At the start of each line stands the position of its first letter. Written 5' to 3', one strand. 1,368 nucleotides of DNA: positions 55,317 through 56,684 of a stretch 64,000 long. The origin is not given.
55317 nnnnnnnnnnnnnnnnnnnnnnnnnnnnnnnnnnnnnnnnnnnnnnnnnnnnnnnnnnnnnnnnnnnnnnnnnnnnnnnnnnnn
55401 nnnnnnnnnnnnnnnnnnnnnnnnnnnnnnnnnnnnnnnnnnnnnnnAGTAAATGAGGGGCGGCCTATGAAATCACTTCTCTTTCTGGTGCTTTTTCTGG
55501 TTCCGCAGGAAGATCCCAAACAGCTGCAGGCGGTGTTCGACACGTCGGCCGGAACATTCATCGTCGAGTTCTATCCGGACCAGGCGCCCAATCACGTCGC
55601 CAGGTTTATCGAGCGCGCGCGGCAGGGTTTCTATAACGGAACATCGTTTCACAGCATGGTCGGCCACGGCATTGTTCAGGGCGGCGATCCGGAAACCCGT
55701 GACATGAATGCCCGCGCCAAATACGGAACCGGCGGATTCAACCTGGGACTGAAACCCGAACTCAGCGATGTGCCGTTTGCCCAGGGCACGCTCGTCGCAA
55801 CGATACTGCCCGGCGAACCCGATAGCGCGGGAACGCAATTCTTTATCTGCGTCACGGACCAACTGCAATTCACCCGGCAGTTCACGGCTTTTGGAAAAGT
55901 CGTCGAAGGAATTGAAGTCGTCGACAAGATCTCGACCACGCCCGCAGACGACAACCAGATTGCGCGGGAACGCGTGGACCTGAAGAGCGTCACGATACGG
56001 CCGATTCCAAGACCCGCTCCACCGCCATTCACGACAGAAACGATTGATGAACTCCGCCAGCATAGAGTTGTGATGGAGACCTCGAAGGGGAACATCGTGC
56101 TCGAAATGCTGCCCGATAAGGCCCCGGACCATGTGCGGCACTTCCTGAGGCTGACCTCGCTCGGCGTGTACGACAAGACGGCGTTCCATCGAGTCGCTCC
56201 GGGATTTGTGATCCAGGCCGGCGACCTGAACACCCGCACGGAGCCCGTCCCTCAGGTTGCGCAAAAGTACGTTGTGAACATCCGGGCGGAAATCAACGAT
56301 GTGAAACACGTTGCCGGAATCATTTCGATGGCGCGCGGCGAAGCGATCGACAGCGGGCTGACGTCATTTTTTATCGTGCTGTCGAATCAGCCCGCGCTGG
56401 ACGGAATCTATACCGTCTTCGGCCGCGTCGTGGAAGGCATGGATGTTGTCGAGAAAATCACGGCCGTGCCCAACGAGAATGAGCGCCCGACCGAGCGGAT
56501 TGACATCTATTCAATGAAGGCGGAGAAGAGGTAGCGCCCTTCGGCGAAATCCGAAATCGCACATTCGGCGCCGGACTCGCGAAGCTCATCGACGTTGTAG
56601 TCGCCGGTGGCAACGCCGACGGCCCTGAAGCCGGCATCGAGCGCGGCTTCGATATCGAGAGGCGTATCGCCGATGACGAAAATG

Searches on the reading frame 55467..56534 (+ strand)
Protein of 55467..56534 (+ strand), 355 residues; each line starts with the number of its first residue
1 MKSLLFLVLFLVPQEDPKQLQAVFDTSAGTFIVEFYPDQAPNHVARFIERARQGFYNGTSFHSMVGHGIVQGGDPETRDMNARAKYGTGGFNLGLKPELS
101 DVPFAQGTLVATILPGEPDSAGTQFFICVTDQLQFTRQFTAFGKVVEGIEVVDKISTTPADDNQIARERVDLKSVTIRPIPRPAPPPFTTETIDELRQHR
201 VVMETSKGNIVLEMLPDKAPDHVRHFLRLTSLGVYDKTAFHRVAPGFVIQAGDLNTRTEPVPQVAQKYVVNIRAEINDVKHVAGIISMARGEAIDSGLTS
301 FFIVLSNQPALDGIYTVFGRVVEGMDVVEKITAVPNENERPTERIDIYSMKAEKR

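Call 40: search_protein_families(library=pfam, proteins=[window:55467-56534:+], max_evalue=0.001)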
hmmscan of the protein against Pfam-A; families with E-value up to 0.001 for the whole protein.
window:55467-56534:+ (355 aa): 1 family
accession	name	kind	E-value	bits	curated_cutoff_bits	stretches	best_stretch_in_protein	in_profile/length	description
PF00160.26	Pro_isomerase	-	1e-76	257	21.7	2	201-351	2-158/159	Cyclophilin type peptidyl-prolyl cis-trans isomerase/CLD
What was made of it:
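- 55467..56534 (+): Cyclophilin-type peptidyl-prolyl isomerase with a signal-like N-terminus. It is the conserved downstream neighbour. Pfam Pro_isomerase, 257 bits (call 40).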
